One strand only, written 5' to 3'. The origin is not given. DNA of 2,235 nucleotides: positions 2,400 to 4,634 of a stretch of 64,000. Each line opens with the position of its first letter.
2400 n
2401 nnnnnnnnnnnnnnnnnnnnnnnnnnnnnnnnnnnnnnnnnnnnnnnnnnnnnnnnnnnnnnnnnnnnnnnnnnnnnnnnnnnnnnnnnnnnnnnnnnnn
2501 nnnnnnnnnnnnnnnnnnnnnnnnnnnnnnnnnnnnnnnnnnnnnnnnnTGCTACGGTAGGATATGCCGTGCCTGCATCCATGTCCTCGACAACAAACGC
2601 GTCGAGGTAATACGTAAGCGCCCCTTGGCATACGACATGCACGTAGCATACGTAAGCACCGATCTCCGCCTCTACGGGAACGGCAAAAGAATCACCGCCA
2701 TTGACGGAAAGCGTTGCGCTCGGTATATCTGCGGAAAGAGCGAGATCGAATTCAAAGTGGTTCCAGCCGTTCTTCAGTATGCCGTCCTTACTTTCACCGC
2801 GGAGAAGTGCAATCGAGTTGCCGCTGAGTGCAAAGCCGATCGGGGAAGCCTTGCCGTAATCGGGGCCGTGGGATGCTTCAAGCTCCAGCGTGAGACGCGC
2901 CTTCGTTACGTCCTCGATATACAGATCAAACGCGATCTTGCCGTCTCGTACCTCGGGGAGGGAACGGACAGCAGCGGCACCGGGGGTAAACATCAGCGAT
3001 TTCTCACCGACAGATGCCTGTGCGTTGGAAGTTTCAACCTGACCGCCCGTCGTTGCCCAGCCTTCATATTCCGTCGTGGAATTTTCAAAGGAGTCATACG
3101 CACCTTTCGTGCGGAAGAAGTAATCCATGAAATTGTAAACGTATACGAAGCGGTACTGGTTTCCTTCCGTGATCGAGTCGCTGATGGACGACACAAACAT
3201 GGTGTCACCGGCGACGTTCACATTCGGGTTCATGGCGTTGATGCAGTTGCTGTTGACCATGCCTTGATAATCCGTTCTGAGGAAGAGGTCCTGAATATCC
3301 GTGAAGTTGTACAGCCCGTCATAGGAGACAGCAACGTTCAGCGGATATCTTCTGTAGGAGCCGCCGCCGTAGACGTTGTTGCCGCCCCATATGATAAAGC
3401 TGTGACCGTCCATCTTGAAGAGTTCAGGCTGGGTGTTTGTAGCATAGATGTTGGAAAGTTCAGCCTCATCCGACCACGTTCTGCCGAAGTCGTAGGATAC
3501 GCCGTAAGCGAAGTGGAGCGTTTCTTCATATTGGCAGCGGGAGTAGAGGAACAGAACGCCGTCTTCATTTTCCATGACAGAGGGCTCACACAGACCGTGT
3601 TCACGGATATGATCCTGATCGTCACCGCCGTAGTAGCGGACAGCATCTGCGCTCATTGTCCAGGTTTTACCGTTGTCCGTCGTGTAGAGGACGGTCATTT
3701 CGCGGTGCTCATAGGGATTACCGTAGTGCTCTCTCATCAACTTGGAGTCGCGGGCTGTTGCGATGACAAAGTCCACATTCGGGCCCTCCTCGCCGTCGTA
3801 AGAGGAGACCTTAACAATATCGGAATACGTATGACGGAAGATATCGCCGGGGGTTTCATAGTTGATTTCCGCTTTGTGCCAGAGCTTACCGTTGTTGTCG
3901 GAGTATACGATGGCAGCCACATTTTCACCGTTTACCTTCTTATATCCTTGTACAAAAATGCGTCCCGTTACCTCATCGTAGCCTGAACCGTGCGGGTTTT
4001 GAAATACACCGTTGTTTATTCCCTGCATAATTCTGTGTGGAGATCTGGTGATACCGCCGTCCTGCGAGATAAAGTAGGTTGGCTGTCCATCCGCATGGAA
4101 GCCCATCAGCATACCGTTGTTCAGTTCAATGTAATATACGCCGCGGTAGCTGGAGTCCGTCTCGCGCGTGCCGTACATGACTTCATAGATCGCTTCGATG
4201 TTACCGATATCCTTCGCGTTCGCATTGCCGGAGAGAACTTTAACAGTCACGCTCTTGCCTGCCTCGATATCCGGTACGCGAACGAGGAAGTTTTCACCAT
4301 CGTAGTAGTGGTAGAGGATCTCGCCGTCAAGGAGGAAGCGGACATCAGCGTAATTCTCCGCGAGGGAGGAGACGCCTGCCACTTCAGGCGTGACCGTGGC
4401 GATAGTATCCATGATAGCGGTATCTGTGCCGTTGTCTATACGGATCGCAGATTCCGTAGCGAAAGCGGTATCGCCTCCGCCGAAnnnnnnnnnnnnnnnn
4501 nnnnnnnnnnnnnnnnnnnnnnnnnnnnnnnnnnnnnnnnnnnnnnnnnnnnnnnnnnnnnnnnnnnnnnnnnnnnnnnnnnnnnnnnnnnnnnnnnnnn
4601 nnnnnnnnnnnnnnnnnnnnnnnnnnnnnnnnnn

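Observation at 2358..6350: Module order I have not seen described: four or five lectin-like beta-sandwiches, then a propeller, a jelly roll and a TM tail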

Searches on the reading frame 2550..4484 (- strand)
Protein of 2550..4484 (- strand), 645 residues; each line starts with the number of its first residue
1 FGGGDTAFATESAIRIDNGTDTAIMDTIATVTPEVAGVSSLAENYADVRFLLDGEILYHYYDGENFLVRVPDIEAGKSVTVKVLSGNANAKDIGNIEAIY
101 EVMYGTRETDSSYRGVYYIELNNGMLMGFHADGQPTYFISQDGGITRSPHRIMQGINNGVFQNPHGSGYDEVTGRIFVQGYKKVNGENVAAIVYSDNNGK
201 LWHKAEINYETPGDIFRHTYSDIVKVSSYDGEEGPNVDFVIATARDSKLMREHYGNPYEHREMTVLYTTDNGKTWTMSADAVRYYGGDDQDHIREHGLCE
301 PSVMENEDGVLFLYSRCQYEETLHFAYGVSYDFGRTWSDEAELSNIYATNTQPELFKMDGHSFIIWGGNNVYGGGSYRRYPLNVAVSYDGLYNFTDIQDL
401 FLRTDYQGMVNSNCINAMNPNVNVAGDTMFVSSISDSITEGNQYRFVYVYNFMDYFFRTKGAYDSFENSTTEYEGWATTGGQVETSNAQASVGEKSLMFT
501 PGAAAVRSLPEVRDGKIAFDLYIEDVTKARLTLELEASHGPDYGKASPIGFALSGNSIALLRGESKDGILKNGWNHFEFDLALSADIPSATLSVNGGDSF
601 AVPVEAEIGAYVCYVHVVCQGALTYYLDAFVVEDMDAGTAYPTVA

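Call 17: find_homologous_proteins(query=A4, max_evalue=0.001)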
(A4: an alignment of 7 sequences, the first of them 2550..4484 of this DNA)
Query A4 (7 sequences) (645 aa, profile of the alignment): 11 proteins with E <= 0.001 among 5578 candidates.
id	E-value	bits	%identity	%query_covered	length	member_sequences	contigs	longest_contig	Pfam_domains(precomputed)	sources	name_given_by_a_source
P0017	5.3e-191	655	39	98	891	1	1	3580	PF00754.32,PF22633.4,PF02012.27,PF13088.13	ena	-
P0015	2.7e-176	606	44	76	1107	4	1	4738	PF20578.5,PF02012.27,PF15902.13,PF13088.13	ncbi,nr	ncbi:MAG: exo-alpha-sialidase, partial [Clostridia bacterium]|nr:exo-alpha-sialidase [Clostridia bac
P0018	1.6e-146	508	44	65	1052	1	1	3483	PF00754.32,PF20578.5,PF13088.13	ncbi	-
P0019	1.2e-127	445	40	68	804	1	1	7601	PF00395.26,PF02012.27,PF13088.13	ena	-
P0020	3.3e-123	431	35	94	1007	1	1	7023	PF21471.4,PF02012.27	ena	-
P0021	4.7e-118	414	31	98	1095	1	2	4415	PF20234.4,PF24316.2,PF20578.5,PF13088.13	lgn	-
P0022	2.0e-95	339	30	98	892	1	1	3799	PF13859.13,PF10102.15,PF13088.13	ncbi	-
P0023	9.8e-94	333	30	98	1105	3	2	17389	PF24316.2,PF20578.5,PF13088.13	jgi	-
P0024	1.3e-81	293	30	97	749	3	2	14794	PF13859.13,PF24316.2,PF10102.15,PF02012.27,PF13088.13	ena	-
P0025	4.7e-5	40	31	19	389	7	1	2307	PF13859.13,PF24316.2,PF02012.27,PF15902.13,PF13088.13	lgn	-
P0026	1.0e-4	39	23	25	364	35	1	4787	PF13859.13,PF18638.8,PF24316.2,PF02012.27,PF15902.13,PF13088.13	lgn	-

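Call 19: search_protein_families(library=pfam, proteins=[P0017, P0019, P0020, P0021, P0022, P0023, P0024], max_evalue=0.01)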
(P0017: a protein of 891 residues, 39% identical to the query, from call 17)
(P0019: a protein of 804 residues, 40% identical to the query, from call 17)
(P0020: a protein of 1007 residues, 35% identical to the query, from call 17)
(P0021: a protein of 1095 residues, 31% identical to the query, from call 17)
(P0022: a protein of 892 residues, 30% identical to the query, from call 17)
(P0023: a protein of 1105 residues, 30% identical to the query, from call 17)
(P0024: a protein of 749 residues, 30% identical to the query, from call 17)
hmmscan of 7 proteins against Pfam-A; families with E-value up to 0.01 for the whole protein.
P0017 (891 aa): 6 families
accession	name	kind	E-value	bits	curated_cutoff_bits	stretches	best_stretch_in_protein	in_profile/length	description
PF22633.2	F5_F8_type_C_2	-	4.8e-07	30.7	27.8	1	8-82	17-91/91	NedA-like, galactose-binding domain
PF00754.31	F5_F8_type_C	-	8.9e-06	26.3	28.2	1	11-85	35-113/127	F5/8 type C domain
PF13088.12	BNR_2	-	9.3e-06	25.6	31.4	1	325-533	77-254/277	BNR repeat-like domain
PF02012.26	BNR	-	9.3e-06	25.3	27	0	336-346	2-12/12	BNR/Asp-box repeat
PF10102.14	DUF2341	-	4.2e-05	24.4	23.4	0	175-225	33-82/84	Domain of unknown function (DUF2341)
PF24316.1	Tli3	-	0.0011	19.8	27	0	327-347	79-99/129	T6SS Tli3 immunity protein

P0019 (804 aa): 3 families
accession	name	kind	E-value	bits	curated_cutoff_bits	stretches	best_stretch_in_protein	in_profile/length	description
PF00395.25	SLH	-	2.9e-31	107.6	20.8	3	683-726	1-44/44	S-layer homology domain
PF13088.12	BNR_2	-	7.7e-14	52.1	31.4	1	11-229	76-257/277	BNR repeat-like domain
PF02012.26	BNR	-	1.4e-05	24.8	27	0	155-164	2-11/12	BNR/Asp-box repeat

P0020 (1007 aa): 4 families
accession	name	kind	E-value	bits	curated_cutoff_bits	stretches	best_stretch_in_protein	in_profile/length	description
PF02012.26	BNR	-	3.8e-06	26.5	27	0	300-311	1-12/12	BNR/Asp-box repeat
PF21471.3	Reelin_subrepeat-B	-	5.1e-05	23.5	27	0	347-381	40-76/127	Reelin subrepeat B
PF13088.12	BNR_2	-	0.00014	21.8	31.4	1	292-448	79-211/277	BNR repeat-like domain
PF24316.1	Tli3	-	0.0024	18.6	27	0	291-313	78-100/129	T6SS Tli3 immunity protein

P0021 (1095 aa): 8 families
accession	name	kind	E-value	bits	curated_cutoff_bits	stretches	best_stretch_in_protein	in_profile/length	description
PF20234.3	DUF6591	-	1.5e-09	38.4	27.1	1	32-122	7-96/228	Family of unknown function (DUF6591)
PF13088.12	BNR_2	-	1.5e-09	38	31.4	1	500-783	16-255/277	BNR repeat-like domain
PF20578.4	aBig_2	-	2.1e-09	37.5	27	1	143-208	21-86/89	Atrophied bacterial Ig domain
PF24316.1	Tli3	-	4.2e-07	30.8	27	1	621-687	60-124/129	T6SS Tli3 immunity protein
PF22633.2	F5_F8_type_C_2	-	4.1e-05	24.5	27.8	1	240-317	15-90/91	NedA-like, galactose-binding domain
PF02012.26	BNR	-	0.0005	20.1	27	0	576-585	2-11/12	BNR/Asp-box repeat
PF00754.31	F5_F8_type_C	-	0.00082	19.9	28.2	0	245-319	32-111/127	F5/8 type C domain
PF21471.3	Reelin_subrepeat-B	-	0.0036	17.5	27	0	697-730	54-87/127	Reelin subrepeat B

P0022 (892 aa): 6 families
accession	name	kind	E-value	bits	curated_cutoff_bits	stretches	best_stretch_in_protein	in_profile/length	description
PF13088.12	BNR_2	-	8.6e-11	42.1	31.4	1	416-635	79-258/277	BNR repeat-like domain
PF13859.12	BNR_3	-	8.8e-07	29.1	27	1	420-571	91-212/308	BNR repeat-like domain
PF10102.14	DUF2341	-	4.4e-06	27.5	23.4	1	253-310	1-66/84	Domain of unknown function (DUF2341)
PF00754.31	F5_F8_type_C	-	8e-05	23.2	28.2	0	104-179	33-112/127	F5/8 type C domain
PF02012.26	BNR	-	0.00066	19.7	27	0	561-570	2-11/12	BNR/Asp-box repeat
PF15902.12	Sortilin-Vps10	-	0.0017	17.7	33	0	371-510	7-125/446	Sortilin, neurotensin receptor 3,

P0023 (1105 aa): 3 families
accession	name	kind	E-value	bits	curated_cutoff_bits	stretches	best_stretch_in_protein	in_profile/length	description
PF13088.12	BNR_2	-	1.7e-18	67.4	31.4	1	617-842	59-258/277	BNR repeat-like domain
PF20578.4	aBig_2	-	1.5e-07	31.5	27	1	216-290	15-86/89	Atrophied bacterial Ig domain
PF24316.1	Tli3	-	5.8e-06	27.1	27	0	688-734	66-113/129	T6SS Tli3 immunity protein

P0024 (749 aa): 7 families
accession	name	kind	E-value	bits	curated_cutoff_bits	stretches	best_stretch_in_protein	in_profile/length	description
PF13088.12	BNR_2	-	1.4e-18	67.7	31.4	2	370-599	139-270/277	BNR repeat-like domain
PF02012.26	BNR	-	4.6e-12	44.4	27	0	373-383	2-12/12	BNR/Asp-box repeat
PF13859.12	BNR_3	-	5.6e-10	39.6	27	1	235-422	4-196/308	BNR repeat-like domain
PF24316.1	Tli3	-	1.4e-09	38.8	27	0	355-385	68-100/129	T6SS Tli3 immunity protein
PF10102.14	DUF2341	-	1.2e-07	32.5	23.4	1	177-231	28-81/84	Domain of unknown function (DUF2341)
PF00754.31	F5_F8_type_C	-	5.6e-05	23.7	28.2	1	23-96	33-113/127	F5/8 type C domain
PF22633.2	F5_F8_type_C_2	-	0.00057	20.9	27.8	1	22-93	17-91/91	NedA-like, galactose-binding domain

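Call 25: search_solved_structures(query=A4, max_evalue=1, show_alignments=3)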
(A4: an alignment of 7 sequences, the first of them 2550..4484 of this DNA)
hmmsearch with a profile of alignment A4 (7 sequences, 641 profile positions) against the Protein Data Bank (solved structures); distinct sequences matched with E-value up to 1: 49.
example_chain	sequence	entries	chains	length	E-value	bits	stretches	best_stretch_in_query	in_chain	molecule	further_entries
8axs_B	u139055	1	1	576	1.9e-08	36.5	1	269-369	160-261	Exo-alpha-sialidase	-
8axi_A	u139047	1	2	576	1.9e-08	36.5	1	269-369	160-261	Sialidase domain-containing protein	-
8axs_A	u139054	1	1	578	1.9e-08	36.4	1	269-369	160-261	Exo-alpha-sialidase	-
9eob_A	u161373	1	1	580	2e-08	36.4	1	269-369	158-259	exo-alpha-sialidase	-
8axt_A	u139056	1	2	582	2e-08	36.4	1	269-369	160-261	Sialidase domain-containing protein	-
8hls_A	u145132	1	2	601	2.1e-08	36.3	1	269-369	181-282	Sialidase domain-containing protein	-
2bf6_A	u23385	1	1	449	7.8e-08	34.5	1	187-345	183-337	EXO-ALPHA-SIALIDASE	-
2vk5_A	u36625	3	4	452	8e-08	34.4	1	187-345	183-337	EXO-ALPHA-SIALIDASE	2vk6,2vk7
8url_A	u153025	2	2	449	8.4e-08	34.3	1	187-343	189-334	Exo-alpha-sialidase NanJ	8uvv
5tsp_A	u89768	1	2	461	8.4e-08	34.3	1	187-345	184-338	Sialidase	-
9c20_A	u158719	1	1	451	8.5e-08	34.3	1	187-343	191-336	exo-alpha-sialidase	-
8u5o_A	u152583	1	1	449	1.1e-07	34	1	187-345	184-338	Exo-alpha-sialidase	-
8u2a_A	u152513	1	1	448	1.1e-07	33.9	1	187-345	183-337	Exo-alpha-sialidase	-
8xve_R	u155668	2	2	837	6.1e-07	31.5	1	187-345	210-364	Exo-alpha-sialidase,Endothelin receptor type B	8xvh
8xql_R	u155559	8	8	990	9.1e-07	30.9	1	187-345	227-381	Exo-alpha-sialidase,Taste receptor type 2 member 14,LgBiT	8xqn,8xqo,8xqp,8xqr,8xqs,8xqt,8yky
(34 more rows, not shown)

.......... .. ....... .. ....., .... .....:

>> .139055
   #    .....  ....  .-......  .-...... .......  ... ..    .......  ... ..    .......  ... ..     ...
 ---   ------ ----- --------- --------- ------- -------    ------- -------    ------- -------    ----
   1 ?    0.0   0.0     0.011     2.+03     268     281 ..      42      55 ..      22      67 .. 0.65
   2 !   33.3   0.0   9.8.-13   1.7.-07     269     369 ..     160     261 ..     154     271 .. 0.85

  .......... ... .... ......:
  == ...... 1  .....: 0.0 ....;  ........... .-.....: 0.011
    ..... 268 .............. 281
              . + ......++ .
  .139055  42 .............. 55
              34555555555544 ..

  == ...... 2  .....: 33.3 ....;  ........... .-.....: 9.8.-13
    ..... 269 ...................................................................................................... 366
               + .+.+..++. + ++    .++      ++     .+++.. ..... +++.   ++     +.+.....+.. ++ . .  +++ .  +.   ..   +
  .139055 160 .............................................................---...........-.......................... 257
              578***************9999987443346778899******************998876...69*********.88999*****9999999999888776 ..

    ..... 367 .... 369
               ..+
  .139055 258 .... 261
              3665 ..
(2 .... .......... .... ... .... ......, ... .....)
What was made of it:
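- On GH181 (inverting sialidase, Amuc_1547): The shallow profile scores both at about 1e-8 to 1e-7 (call 25).
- E935 = E218 and R951 = R234 (call 25).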

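Call 35: predict_structure(alignment_id=A5)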
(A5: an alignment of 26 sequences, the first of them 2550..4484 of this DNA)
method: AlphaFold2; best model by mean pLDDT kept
length: 645 residues; sequences in the alignment: 26
mean_pLDDT: 87.5   pTM: 0.88
mean pLDDT of the five models: 87.5, 86.9, 86.1, 86.0, 84.8
residues with pLDDT >= 90: 370; 70-90: 219; 50-70: 43; < 50: 13
segments of 3 or more residues with pLDDT < 50: 410-413, 438-440, 638-640, 643-645
pLDDT, mean of each block of 10 residues (from residue 1): 78 93 88 94 90 94 94 92 93 91 88 75 87 85 83 81 89 93 84 92 92 76 93 94 91 87 94 93 84 75 95 90 91 94 87 90 85 63 91 93 71 64 85 65 77 90 83 80 92 93 92 95 97 92 91 96 94 98 94 96 93 94 95 72 44
secondary structure, 60 per line:
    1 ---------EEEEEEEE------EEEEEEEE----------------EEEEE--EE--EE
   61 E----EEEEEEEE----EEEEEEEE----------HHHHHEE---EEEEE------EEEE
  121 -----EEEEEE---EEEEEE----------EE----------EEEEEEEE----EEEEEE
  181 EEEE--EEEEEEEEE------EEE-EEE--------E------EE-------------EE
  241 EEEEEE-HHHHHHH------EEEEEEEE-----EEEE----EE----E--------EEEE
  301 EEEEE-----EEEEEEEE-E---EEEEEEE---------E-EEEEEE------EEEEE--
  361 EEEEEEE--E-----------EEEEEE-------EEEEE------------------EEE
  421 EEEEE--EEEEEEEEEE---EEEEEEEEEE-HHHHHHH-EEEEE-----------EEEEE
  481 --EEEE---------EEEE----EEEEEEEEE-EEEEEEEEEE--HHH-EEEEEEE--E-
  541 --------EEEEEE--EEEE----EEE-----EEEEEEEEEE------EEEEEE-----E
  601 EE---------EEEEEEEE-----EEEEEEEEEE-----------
elements in order: E10-17 E24-31 E48-52 E59-61 E66-73 E78-85 H96-100 E106-110 E117-120 E126-131 E135-140 E163-170 E175-184 E187-195 E202-204 E206-208 E239-246 H248-254 E261-268 E274-277 E297-305 E311-318 E324-330 E342-347 E354-358 E361-367 E382-387 E395-399 E418-425 E428-437 E441-450 H452-458 E460-464 E476-480 E483-486 E496-499 E504-512 E514-523 E530-536 E549-554 E557-560 E565-567 E573-582 E589-594 E600-602 E612-619 E625-634
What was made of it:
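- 3228..3230 (-): N1054: occupies the position of the GH33 Tyr nucleophile and of GH181 Gln350. It is the second residue of blade-6 strand A in the AF2 model (call 35).
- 2577..3104 (-): M7: C-terminal β-sandwich packed on the propeller, residues 1096-1271. AF2 model with pLDDT above 90 over this stretch (call 35).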

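Call 40: fold_search(model_id=the predicted structure, library=pdb)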
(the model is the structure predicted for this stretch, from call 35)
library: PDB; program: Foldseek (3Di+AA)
matches with E <= 10: 1170; with E <= 0.001: 383
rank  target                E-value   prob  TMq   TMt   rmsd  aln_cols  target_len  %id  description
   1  8axi_B                1.9e-19  1.00  0.54  0.60   8.1       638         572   14  Sialidases and Fucosidases of Akkermansia muciniphila are key for rapid growth on colonic mucin and nutrient sharing a (released 2023-03-01)
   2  9eob                  2.0e-19  1.00  0.57  0.62   6.5       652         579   14  Engineered GH181 sialidase from Akkermansia muciniphila (released 2025-03-26)
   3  8axs_B                5.5e-19  1.00  0.54  0.60   8.7       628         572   14  Sialidases and Fucosidases of Akkermansia muciniphila are key for rapid growth on colonic mucin and nutrient sharing a (released 2023-03-01)
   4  8axs_A                6.1e-19  1.00  0.54  0.60   8.7       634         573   14  Sialidases and Fucosidases of Akkermansia muciniphila are key for rapid growth on colonic mucin and nutrient sharing a (released 2023-03-01)
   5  8hls_A                1.6e-18  1.00  0.54  0.60   8.1       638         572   14  Crystal structure of the sialidase Am1547 from A.muciniphila (released 2024-06-05)
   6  5mqr                  2.8e-16  1.00  0.25  0.17  15.4       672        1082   12  Sialidase BT_1020 (released 2017-03-22)
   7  8a9y_E                1.1e-14  1.00  0.27  0.33  16.6       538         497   11  Substrate-free levan utilisation machinery (utilisome) (released 2023-06-07)
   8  1ms8_A                1.2e-14  1.00  0.38  0.39  10.4       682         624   11  Triclinic form of Trypanosoma cruzi trans-sialidase, in complex with 3-deoxy-2,3-dehydro-N-acetylneuraminic acid (DANA (released 2003-03-25)
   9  1ms5_A                1.8e-14  1.00  0.38  0.39   9.7       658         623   12  Triclinic form of Trypanosoma cruzi trans-sialidase, soaked with N-acetylneuraminyl-a-2,3-thio-galactoside (NA-S-Gal) (released 2003-03-25)
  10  8aa2_E                2.0e-14  1.00  0.29  0.36  18.0       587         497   11  Inactive levan utilisation machinery (utilisome) in the presence of levan fructo-oligosaccharides DP 15-25 (released 2023-06-07)
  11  1ms0_A                2.3e-14  1.00  0.34  0.35  12.2       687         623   13  Monoclinic form of Trypanosoma cruzi trans-sialidase, in complex with 3-deoxy-2,3-dehydro-N-acetylneuraminic acid (DAN (released 2003-03-25)
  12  1ms8_B                2.6e-14  1.00  0.38  0.39   9.8       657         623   12  Triclinic form of Trypanosoma cruzi trans-sialidase, in complex with 3-deoxy-2,3-dehydro-N-acetylneuraminic acid (DANA (released 2003-03-25)
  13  1ms5_B                3.3e-14  1.00  0.39  0.40   9.8       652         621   12  Triclinic form of Trypanosoma cruzi trans-sialidase, soaked with N-acetylneuraminyl-a-2,3-thio-galactoside (NA-S-Gal) (released 2003-03-25)
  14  2fhr                  5.0e-14  1.00  0.38  0.38   9.6       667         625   12  Trypanosoma Rangeli Sialidase In Complex With 2,3- Difluorosialic Acid (Covalent Intermediate) (released 2006-01-17)
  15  3b69                  7.5e-14  1.00  0.39  0.40   9.6       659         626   12  T cruzi Trans-sialidase complex with benzoylated NANA derivative (released 2008-05-13)
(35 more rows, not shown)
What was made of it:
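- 2577..3104 (-): Foldseek alignments to GH181 span about 630 columns (call 40).
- Closest known: GH181 sialidase Amuc_1547 of Akkermansia muciniphila. Same: It is the best structural match (Foldseek E 2e-19, TM 0.60-0.62 on the target), aligning over both the propeller and the following β-sandwich (call 40).
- Closest known: BT_1020 of Bacteroides thetaiotaomicron. Same: Foldseek E 3e-16 (call 40).
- Checked: It aligns together with the propeller to GH181 structures (calls 35, 40).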
